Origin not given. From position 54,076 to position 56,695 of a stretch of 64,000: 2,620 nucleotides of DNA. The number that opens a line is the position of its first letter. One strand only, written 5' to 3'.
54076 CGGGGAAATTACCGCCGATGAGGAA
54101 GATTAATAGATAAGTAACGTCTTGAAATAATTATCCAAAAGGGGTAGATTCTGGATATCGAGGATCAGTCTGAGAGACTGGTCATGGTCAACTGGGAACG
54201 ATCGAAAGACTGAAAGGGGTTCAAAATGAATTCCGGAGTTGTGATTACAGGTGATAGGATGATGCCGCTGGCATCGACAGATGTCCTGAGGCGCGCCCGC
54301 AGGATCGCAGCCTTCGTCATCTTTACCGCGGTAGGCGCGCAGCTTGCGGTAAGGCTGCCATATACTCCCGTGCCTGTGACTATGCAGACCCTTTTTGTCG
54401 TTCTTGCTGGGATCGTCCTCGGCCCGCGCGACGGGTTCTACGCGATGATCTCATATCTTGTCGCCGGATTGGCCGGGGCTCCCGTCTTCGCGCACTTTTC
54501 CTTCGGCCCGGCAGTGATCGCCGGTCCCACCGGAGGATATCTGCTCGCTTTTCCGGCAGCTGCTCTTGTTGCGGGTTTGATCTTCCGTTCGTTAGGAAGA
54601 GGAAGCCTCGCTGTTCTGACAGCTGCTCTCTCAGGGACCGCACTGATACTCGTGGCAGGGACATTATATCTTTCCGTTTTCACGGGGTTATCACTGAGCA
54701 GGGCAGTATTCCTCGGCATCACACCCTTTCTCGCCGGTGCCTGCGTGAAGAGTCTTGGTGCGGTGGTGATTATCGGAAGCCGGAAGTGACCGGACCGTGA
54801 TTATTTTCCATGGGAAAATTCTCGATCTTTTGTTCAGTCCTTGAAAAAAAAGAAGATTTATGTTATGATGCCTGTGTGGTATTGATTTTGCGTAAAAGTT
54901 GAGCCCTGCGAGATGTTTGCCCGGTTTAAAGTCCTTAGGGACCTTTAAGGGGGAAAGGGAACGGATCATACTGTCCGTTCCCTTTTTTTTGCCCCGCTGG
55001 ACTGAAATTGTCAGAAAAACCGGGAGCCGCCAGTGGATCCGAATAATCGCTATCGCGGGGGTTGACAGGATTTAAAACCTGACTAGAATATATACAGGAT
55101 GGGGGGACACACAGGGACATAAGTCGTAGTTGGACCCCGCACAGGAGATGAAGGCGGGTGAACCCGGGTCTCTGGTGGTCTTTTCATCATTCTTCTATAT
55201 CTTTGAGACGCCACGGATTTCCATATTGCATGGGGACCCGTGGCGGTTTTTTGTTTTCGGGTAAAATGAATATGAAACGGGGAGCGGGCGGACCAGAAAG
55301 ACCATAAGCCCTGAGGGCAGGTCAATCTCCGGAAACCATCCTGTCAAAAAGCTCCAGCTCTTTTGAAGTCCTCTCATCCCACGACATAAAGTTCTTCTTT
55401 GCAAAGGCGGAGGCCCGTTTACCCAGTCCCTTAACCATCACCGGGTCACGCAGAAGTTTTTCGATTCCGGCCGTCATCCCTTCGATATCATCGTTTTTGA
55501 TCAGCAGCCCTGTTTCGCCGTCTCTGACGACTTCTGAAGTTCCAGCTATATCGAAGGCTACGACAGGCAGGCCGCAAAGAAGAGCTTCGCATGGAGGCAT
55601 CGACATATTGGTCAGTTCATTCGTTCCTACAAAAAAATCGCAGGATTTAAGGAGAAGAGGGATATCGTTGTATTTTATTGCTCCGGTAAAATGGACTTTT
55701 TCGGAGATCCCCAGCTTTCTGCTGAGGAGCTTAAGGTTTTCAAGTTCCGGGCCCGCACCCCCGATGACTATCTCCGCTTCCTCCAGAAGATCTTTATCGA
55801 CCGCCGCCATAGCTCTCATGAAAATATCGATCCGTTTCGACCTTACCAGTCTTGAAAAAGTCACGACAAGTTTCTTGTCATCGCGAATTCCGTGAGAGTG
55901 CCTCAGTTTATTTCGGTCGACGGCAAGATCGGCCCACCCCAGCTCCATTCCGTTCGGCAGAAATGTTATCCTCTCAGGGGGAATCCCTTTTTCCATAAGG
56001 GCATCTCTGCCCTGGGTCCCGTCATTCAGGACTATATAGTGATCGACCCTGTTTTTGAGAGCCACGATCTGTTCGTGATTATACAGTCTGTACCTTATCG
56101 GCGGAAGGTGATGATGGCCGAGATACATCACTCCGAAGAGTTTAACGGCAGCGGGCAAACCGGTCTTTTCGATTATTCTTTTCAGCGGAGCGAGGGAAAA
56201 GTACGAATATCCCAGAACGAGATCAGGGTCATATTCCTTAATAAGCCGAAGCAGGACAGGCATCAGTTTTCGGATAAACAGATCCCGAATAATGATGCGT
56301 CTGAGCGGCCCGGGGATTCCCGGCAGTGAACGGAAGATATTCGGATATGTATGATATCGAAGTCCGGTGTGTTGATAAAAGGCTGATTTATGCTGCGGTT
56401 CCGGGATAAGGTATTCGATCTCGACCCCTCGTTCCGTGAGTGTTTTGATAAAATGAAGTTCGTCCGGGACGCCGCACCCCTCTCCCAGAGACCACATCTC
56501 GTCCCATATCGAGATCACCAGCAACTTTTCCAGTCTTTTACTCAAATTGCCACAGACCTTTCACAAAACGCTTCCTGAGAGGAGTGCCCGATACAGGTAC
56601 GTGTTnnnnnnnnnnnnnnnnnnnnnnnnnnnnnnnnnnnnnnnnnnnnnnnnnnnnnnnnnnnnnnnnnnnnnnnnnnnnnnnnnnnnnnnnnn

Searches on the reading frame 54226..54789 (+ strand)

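Call 9: search_protein_families(library=pfam, proteins=[window:54226-54789:+])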
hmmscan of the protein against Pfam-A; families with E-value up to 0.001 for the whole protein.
window:54226-54789:+ (187 aa): 1 family
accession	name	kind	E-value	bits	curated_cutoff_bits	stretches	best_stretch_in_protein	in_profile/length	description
PF02632.19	BioY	-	1.4e-35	122.7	25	1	47-183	2-135/140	BioY family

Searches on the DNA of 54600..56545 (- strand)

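Call 4: search_rna_families(source=window, start=54600, end=55500, threshold=evalue, max_evalue=10, show_alignments=3)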
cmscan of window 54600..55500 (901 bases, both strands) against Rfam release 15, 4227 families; matches with E-value up to 10: 4.
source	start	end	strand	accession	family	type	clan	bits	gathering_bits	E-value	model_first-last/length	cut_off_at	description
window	54934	54989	-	RF01730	Termite-leu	Cis-reg;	-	17.9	51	0.58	1-78/78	no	Termite-leu RNA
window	54954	54985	-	RF03790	MIR8008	Gene; miRNA;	-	16.8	66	2.6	9-45/55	no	MIR8008 microRNA precursor family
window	54820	54986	-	RF02060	STnc410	Gene; sRNA;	-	14.6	50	2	1-158/158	no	Enterobacterial sRNA STnc410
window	55188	55254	+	RF02871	ncS54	Gene; sRNA;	-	14.3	43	3.4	1-79/79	no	Burkholderia sRNA 54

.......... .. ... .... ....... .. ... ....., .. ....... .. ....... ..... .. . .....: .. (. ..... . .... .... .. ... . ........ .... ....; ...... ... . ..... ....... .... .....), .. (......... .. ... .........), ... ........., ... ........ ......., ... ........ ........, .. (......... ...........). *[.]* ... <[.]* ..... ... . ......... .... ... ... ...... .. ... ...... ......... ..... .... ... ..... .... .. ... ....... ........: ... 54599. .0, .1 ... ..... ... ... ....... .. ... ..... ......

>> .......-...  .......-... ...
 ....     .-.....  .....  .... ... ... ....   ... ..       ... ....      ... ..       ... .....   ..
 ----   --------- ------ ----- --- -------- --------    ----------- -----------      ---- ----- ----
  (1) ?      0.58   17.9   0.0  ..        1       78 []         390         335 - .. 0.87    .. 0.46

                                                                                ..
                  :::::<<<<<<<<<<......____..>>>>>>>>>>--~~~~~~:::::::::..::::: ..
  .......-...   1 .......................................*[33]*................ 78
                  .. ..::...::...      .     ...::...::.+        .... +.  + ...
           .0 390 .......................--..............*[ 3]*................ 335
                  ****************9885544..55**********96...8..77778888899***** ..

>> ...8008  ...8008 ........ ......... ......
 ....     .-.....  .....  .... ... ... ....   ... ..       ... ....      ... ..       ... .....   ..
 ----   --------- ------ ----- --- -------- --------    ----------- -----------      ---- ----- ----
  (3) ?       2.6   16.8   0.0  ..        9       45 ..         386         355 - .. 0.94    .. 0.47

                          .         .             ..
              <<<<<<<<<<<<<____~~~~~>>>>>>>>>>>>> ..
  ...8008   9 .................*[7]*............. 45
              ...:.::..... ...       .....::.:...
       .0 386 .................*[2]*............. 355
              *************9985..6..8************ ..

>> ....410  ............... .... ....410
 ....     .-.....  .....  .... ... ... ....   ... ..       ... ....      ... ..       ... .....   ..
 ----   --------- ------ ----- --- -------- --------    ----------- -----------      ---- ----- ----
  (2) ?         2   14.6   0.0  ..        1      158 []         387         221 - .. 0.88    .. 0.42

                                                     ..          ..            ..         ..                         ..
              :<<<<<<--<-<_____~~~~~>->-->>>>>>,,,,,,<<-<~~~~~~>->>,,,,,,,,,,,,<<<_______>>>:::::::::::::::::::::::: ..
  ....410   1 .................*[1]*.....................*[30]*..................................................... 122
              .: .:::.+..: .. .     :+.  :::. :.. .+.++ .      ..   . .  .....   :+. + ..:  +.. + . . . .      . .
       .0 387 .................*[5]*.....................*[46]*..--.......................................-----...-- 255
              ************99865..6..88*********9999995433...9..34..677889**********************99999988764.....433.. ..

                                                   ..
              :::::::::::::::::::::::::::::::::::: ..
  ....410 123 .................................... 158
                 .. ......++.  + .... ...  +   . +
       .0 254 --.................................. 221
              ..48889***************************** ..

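Call 52: build_rna_model(alignment_id=A4, structure=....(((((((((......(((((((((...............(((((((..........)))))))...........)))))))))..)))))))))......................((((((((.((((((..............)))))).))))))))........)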
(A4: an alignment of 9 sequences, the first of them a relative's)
Model R1 built from alignment A4 (9 sequences, 172 columns); structure: as given.
model positions 164; base pairs 39; branch points 1; effective number of sequences 1.54; information 0.59 bits per position. Calibrated on 0.2 Mb of random sequence (short: E-values are rough).
structure used (alignment columns):
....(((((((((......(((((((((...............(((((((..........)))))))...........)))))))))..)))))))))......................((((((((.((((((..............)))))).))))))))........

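Call 53: search_with_rna_model(model_id=R1, sources=[window, L001, L002, L003, L004, L005, L006, L007, L008, L009, L010, L011, L012, L013, L014, L021, L022, L024, L026, L028, L031, L034, L035, L037], max_evalue=1, make_alignment=true)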
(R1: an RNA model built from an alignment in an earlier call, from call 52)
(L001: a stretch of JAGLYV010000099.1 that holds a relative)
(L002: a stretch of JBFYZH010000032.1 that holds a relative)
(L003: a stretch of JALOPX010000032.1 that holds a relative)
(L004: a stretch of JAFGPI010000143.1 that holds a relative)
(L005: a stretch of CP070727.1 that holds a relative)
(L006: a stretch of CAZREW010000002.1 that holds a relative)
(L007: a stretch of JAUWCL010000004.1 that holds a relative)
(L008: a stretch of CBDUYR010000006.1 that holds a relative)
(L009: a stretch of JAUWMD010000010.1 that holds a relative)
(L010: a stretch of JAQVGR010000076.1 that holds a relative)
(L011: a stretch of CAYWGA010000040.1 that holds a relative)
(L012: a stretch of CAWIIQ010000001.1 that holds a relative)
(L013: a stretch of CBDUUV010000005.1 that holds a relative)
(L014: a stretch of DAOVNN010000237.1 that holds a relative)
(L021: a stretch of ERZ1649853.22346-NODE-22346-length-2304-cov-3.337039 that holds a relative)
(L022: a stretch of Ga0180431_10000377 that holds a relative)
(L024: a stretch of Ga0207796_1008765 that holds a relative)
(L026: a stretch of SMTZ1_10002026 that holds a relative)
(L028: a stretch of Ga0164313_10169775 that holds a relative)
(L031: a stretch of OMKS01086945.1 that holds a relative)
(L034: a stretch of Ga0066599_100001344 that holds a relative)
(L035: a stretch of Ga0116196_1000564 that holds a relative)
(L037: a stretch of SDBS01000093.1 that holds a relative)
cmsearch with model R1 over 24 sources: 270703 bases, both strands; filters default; matches with E-value up to 1: 45.
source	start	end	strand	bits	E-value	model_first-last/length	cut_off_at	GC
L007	7220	7383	-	177.3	1.5e-41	1-164/164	no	0.55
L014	450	614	-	175.7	3.6e-41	1-164/164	no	0.54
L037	13705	13869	+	172.7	2e-40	1-164/164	no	0.56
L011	7197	7359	-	172.2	2.7e-40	1-164/164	no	0.53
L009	7219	7381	-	168.2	2.7e-39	1-164/164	no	0.55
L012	7223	7384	-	166.7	5.9e-39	1-164/164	no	0.55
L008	7221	7382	-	160.9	1.6e-37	1-164/164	no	0.56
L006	7219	7388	-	154.3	7e-36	1-164/164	no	0.54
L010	6921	7083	-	128.1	1.9e-29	1-164/164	no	0.59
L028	1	79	+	74.9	2.4e-16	87-164/164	5'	0.49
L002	7260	7416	-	73.4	5.6e-16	1-164/164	no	0.54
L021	1059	1214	-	69.7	4.5e-15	1-164/164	no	0.53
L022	970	1123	+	68.7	8e-15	1-164/164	no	0.47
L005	8954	9104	-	66.5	2.9e-14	1-164/164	no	0.49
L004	8010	8162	-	66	3.9e-14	1-164/164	no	0.44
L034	4311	4466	-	64.1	1.1e-13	1-164/164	no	0.51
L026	699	854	-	63.9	1.3e-13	1-164/164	no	0.47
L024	1821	1980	-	63.7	1.4e-13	1-164/164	no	0.54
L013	7308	7456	-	63.3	1.7e-13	1-164/164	no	0.45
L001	6061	6207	-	55.5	1.4e-11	1-164/164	no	0.52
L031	1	118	+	48.9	6e-10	9-164/164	5'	0.51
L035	4472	4635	-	41.9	3.3e-08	1-164/164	no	0.61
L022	1070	1169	-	30.8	1.8e-05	1-164/164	no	0.45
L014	457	495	+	30.6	1.9e-05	118-156/164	no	0.59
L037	13824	13864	-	28.7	5.7e-05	116-156/164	no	0.56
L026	704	744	+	26.8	0.00017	116-156/164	no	0.56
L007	7181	7273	+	25.5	0.00035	1-164/164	no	0.54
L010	6808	6973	+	25.3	0.0004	1-164/164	no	0.67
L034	4235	4363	+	25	0.00048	1-164/164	no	0.63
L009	7224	7264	+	24.7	0.00056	116-156/164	no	0.56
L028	25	146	-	23.4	0.0011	1-164/164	no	0.51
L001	6041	6112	+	22.9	0.0016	1-164/164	no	0.51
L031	74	113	-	21.8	0.003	116-156/164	no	0.6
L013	7313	7352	+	21.2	0.0041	116-156/164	no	0.52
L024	1826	1867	+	21.1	0.0043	116-156/164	no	0.6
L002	7265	7304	+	21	0.0046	116-156/164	no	0.57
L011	7204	7242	+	20.4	0.0063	118-156/164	no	0.59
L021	1064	1103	+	20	0.008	116-156/164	no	0.55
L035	4426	4523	+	19.4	0.011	1-164/164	no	0.61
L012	7164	7276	+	19.1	0.013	1-164/164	no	0.58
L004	8015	8056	+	19.1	0.013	116-156/164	no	0.5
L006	7190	7278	+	17.1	0.041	1-164/164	no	0.57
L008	7228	7265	+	16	0.077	118-156/164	no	0.61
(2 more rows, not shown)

Alignment A5: 45 matches aligned to the model, 256 columns, each read 5' to 3' on its own strand. Consensus structure (alignment columns), stored with it:
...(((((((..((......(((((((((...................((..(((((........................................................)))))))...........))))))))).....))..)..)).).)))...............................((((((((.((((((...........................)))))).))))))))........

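Call 54: search_with_rna_model(model_id=R1, sources=[window, L001, L002, L004, L005, L006, L007, L008, L009, L010, L011, L012, L013, L014, L021, L022, L024, L026, L034, L035, L037], max_evalue=1e-7, make_alignment=true)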
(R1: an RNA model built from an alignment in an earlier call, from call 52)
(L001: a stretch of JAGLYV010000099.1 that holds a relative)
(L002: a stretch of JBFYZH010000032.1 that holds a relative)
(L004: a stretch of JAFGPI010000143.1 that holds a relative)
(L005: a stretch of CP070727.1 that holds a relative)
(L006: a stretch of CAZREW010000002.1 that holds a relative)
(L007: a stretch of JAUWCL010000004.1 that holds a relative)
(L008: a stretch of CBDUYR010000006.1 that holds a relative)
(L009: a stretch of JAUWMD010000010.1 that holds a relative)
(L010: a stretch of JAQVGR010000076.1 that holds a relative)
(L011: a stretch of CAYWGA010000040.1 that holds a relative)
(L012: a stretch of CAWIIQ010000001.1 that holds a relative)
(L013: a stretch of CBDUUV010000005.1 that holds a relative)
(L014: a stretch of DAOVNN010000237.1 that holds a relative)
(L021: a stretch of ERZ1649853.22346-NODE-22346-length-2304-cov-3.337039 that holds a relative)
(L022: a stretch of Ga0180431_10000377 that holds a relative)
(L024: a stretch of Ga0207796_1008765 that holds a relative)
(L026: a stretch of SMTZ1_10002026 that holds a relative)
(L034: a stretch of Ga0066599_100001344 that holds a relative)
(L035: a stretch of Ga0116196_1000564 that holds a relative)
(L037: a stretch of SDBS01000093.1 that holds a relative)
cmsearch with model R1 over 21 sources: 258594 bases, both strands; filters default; matches with E-value up to 1e-7: 21.
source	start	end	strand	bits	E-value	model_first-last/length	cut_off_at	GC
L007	7220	7383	-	177.3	1.4e-41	1-164/164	no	0.55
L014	450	614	-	175.7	3.4e-41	1-164/164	no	0.54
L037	13705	13869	+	172.7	1.9e-40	1-164/164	no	0.56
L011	7197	7359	-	172.2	2.6e-40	1-164/164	no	0.53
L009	7219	7381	-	168.2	2.5e-39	1-164/164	no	0.55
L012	7223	7384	-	166.7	5.7e-39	1-164/164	no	0.55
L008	7221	7382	-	160.9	1.5e-37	1-164/164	no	0.56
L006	7219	7388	-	154.3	6.7e-36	1-164/164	no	0.54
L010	6921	7083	-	128.1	1.8e-29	1-164/164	no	0.59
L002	7260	7416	-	73.4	5.3e-16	1-164/164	no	0.54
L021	1059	1214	-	69.7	4.3e-15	1-164/164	no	0.53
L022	970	1123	+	68.7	7.7e-15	1-164/164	no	0.47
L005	8954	9104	-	66.5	2.8e-14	1-164/164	no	0.49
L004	8010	8162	-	66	3.7e-14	1-164/164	no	0.44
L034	4311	4466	-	64.1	1e-13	1-164/164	no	0.51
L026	699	854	-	63.9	1.2e-13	1-164/164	no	0.47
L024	1821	1980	-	63.7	1.3e-13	1-164/164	no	0.54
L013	7308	7456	-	63.3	1.7e-13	1-164/164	no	0.45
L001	6061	6207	-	55.5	1.3e-11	1-164/164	no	0.52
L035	4472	4635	-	41.9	3.1e-08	1-164/164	no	0.61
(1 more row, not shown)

Alignment A6: 21 matches aligned to the model, 193 columns, each read 5' to 3' on its own strand. Consensus structure (alignment columns), stored with it:
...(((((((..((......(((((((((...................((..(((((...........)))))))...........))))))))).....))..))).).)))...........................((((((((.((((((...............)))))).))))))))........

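Call 70: search_rna_families(sources=[L004, L005, L022, L026, L014, L013, L011, L007], threshold=gathering)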
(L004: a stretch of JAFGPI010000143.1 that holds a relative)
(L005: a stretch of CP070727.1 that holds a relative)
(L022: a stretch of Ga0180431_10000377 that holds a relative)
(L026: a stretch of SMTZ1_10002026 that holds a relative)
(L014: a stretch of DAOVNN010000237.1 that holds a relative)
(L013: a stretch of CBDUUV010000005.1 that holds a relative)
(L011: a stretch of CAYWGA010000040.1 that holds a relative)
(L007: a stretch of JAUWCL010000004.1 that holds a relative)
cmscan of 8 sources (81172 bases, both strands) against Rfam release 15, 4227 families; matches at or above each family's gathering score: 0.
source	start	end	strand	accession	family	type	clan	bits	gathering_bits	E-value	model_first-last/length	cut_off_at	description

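Call 71: search_rna_families(source=L005, start=8900, end=9180, threshold=evalue, max_evalue=10)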
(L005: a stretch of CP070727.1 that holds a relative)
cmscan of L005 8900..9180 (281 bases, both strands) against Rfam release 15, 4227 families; matches with E-value up to 10: 1.
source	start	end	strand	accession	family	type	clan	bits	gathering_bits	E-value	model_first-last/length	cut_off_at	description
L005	8947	9071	-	RF01719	Pseudomon-1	Gene; sRNA;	-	15.9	50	0.81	1-116/116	no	Pseudomon-1/ErsA RNA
